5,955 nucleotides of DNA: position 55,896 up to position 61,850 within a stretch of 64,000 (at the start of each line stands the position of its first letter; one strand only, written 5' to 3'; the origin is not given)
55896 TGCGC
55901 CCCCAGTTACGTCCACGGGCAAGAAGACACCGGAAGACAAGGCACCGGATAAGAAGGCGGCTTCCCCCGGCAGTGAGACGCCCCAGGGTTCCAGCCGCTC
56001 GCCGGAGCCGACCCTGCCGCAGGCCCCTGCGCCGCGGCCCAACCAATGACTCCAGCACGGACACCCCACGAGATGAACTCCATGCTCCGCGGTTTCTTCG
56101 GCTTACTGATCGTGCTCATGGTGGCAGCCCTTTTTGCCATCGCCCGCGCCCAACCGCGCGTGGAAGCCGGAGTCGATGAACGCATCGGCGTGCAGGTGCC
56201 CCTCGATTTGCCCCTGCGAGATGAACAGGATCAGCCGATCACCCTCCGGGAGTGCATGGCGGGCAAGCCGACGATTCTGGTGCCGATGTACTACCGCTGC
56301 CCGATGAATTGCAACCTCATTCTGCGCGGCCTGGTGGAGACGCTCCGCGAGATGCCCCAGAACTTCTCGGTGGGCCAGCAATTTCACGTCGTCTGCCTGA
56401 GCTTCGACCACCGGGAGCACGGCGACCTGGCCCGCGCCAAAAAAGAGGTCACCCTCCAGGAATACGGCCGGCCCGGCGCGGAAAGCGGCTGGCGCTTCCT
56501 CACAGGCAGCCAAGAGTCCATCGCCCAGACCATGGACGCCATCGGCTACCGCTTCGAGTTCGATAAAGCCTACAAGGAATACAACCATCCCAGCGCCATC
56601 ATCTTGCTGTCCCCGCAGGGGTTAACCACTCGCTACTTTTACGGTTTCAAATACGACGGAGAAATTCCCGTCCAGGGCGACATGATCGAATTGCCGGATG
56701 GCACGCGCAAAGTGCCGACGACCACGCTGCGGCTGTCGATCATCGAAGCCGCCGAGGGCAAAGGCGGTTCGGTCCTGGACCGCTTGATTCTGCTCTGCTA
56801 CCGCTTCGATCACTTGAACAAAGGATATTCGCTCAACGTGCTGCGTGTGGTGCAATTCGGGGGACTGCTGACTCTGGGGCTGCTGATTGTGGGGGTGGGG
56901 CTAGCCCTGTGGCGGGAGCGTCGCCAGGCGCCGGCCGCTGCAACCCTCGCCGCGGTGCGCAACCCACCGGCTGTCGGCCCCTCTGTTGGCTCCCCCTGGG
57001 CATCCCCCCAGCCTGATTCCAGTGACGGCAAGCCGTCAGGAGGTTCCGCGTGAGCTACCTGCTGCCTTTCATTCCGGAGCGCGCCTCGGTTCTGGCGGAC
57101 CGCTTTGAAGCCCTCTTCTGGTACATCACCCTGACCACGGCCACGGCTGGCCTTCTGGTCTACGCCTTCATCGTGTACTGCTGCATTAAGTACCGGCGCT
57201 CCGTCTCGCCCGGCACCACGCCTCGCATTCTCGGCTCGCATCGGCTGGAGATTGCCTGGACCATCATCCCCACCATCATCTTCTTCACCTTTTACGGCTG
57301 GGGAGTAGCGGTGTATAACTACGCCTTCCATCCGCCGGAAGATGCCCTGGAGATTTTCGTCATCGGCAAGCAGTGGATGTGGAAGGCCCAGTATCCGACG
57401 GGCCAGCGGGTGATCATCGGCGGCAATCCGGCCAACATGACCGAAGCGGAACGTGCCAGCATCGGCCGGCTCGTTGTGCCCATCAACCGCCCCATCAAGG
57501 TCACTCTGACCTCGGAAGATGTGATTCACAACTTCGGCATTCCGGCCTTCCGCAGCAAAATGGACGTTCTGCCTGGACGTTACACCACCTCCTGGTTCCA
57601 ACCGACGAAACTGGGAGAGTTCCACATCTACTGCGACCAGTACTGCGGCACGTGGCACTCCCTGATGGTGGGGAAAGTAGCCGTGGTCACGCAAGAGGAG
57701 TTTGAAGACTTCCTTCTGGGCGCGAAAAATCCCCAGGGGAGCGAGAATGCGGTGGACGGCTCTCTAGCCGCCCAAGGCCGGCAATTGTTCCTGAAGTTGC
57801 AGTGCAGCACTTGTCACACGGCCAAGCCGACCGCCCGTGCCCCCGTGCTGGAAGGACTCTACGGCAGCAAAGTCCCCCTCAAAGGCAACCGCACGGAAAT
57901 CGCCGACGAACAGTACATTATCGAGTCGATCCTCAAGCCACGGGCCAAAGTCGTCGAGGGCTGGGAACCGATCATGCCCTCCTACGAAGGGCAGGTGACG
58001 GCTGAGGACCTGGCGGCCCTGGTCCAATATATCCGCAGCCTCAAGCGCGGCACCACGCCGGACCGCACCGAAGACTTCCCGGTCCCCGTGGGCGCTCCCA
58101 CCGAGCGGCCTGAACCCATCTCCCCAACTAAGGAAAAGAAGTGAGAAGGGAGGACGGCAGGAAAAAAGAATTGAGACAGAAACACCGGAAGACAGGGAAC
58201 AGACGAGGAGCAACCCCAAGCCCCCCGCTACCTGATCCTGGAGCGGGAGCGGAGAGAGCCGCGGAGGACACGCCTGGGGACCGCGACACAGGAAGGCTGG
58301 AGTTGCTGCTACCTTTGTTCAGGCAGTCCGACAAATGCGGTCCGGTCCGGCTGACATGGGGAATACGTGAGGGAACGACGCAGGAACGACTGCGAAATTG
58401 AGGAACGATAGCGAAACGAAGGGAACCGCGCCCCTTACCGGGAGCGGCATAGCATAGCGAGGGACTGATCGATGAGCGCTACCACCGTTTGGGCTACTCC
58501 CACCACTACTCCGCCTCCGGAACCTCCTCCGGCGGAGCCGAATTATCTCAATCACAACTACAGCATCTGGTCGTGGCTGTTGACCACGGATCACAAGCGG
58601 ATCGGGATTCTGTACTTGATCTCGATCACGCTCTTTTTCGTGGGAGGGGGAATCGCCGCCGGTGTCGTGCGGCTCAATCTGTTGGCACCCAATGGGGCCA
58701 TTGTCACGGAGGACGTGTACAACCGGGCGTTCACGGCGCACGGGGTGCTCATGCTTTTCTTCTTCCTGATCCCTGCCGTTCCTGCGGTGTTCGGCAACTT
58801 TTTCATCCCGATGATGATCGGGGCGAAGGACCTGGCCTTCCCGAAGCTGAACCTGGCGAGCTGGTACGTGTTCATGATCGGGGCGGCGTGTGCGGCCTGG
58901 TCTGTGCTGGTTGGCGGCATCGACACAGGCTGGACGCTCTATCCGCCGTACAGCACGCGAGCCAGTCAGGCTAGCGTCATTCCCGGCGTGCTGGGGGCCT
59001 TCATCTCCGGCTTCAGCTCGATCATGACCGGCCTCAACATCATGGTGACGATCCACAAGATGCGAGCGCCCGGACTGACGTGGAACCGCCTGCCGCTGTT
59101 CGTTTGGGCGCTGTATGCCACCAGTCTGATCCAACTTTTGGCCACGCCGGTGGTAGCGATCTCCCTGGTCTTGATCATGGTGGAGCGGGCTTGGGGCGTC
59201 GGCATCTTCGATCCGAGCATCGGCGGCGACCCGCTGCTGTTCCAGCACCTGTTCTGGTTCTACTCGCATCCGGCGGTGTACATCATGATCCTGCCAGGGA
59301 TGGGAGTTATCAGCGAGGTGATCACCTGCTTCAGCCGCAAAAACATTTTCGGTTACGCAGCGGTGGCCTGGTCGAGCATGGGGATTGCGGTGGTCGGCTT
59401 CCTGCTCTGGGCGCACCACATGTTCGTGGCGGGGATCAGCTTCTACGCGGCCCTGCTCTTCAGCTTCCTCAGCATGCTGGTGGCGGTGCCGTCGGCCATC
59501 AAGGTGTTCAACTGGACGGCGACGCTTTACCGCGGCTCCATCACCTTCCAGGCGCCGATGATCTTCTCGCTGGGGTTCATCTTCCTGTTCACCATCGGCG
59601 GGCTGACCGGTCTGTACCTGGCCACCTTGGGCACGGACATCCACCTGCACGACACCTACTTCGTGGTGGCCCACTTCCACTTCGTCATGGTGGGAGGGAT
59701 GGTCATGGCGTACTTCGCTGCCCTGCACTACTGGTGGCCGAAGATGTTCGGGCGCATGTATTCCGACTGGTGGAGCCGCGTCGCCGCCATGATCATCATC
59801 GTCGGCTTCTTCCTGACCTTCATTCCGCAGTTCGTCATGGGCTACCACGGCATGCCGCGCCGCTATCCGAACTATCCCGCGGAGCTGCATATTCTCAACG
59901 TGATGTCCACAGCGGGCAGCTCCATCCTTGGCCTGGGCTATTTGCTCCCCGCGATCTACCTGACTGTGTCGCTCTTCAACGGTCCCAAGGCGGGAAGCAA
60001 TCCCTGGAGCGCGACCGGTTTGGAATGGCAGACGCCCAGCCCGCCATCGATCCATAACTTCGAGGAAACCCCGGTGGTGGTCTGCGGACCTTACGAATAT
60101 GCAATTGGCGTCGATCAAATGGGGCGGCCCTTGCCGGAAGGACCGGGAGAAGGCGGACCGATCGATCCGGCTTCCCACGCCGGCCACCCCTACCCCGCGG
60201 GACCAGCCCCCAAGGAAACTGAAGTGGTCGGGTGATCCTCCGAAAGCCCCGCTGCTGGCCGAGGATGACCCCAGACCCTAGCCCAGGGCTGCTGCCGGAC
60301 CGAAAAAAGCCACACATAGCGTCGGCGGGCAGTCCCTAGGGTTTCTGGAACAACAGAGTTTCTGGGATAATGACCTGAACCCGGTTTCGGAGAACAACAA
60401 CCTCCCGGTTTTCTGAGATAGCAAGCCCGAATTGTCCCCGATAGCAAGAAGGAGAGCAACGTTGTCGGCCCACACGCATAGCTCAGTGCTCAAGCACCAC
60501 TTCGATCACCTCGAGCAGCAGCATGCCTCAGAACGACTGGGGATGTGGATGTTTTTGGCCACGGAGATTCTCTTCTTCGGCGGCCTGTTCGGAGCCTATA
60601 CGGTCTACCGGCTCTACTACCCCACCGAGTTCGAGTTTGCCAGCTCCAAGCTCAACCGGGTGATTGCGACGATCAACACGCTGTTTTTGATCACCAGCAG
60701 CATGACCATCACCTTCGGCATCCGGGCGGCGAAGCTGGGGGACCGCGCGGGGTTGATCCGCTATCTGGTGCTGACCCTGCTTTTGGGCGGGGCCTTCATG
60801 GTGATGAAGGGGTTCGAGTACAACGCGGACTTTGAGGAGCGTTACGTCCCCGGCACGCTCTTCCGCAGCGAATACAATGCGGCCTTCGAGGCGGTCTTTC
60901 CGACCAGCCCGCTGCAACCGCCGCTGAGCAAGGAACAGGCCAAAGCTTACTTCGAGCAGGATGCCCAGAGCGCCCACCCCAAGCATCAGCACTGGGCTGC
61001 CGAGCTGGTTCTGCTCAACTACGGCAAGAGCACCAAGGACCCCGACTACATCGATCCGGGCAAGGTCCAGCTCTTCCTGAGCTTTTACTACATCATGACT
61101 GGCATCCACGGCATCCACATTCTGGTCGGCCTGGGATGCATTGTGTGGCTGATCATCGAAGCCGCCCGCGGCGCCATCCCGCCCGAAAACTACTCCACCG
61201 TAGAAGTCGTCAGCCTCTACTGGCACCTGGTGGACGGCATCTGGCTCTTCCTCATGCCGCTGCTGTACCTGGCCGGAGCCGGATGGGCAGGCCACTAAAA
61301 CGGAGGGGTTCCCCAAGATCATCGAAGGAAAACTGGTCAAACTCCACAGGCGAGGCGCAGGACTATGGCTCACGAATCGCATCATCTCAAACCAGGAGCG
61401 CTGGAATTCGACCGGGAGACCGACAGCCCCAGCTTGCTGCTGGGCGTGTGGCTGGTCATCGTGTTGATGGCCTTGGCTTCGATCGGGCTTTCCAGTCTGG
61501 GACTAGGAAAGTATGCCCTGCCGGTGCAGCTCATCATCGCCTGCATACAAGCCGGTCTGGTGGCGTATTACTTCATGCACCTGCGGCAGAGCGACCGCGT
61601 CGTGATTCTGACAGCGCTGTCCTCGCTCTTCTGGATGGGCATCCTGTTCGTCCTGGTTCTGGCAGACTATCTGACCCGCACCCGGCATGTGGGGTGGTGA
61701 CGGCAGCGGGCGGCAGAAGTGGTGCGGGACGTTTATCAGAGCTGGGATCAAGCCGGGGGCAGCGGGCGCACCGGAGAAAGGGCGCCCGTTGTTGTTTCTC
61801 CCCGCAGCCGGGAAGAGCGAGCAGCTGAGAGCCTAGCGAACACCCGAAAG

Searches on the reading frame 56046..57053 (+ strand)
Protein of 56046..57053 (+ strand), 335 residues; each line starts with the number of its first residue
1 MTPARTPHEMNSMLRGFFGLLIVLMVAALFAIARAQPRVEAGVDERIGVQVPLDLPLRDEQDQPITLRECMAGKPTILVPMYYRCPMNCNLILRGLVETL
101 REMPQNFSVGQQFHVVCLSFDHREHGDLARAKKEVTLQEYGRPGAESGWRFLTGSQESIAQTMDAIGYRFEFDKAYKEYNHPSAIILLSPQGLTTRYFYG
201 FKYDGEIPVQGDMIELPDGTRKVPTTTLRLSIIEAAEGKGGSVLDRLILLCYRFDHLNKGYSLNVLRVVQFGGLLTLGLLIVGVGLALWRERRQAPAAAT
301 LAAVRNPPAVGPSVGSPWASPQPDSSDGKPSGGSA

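Call 33: search_protein_families(library=pfam, proteins=[window:56046-57053:+], max_evalue=0.001)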
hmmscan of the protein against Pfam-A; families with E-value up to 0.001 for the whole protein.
window:56046-57053:+ (335 aa): 1 family
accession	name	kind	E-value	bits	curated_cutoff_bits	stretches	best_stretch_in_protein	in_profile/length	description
PF02630.20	SCO1-SenC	-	0.00013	22.4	22.8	1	58-192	7-132/134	SCO1/SenC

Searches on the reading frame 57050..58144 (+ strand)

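Call 33: search_protein_families(library=pfam, proteins=[window:57050-58144:+], max_evalue=0.001)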
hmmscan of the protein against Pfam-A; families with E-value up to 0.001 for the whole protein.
window:57050-58144:+ (364 aa): 4 families
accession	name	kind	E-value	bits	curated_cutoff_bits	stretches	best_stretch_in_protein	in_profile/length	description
PF00116.26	COX2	-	1.9e-18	67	22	1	102-207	3-114/120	Cytochrome C oxidase subunit II, periplasmic domain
PF00034.26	Cytochrom_C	-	6.3e-08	34.3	21.3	1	240-332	1-90/90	Cytochrome c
PF02790.20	COX2_TM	-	1.7e-07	31.8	22.8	1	9-80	9-80/88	Cytochrome C oxidase subunit II, transmembrane domain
PF13442.11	Cytochrome_CBB3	-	1.1e-06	29.3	27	1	240-328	3-68/68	Cytochrome C oxidase, cbb3-type, subunit III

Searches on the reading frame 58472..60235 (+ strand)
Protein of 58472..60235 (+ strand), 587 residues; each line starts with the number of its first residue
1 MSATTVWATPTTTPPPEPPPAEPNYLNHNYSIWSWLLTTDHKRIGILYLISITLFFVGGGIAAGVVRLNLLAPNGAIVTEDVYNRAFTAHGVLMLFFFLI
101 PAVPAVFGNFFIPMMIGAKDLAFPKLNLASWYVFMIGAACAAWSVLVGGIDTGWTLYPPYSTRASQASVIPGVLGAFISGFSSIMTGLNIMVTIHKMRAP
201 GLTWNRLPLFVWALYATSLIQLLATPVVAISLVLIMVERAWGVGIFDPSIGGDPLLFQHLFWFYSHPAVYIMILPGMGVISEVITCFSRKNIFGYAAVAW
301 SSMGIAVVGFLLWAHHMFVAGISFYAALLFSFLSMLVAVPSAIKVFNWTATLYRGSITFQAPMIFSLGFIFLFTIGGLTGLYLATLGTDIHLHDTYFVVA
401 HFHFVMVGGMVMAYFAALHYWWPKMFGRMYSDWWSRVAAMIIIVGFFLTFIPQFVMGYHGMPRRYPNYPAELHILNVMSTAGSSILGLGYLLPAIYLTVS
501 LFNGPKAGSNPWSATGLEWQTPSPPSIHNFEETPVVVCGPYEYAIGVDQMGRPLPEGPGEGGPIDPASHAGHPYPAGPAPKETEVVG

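Call 33: search_protein_families(library=pfam, proteins=[window:58472-60235:+], max_evalue=0.001)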
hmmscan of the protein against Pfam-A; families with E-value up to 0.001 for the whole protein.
window:58472-60235:+ (587 aa): 1 family
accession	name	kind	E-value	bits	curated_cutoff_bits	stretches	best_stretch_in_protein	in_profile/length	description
PF00115.25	COX1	-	7.9e-146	486.8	34.8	1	43-484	1-435/436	Cytochrome C and Quinol oxidase polypeptide I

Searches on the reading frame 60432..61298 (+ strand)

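Call 34: search_protein_families(library=pfam, proteins=[window:60432-61298:+], max_evalue=0.001)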
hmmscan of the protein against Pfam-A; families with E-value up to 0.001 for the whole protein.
window:60432-61298:+ (288 aa): 1 family
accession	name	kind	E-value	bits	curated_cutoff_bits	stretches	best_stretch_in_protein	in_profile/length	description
PF00510.24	COX3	-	1.3e-15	58.4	23.8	2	215-281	190-256/258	Cytochrome c oxidase subunit III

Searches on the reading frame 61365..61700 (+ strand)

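Call 34: search_protein_families(library=pfam, proteins=[window:61365-61700:+], max_evalue=0.001)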
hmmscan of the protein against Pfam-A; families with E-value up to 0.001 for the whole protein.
window:61365-61700:+ (111 aa): 1 family
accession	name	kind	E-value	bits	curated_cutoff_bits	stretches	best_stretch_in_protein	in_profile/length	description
PF03626.19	COX4_pro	-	6.6e-11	42.9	28.9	1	27-96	2-72/72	Prokaryotic Cytochrome C oxidase subunit IV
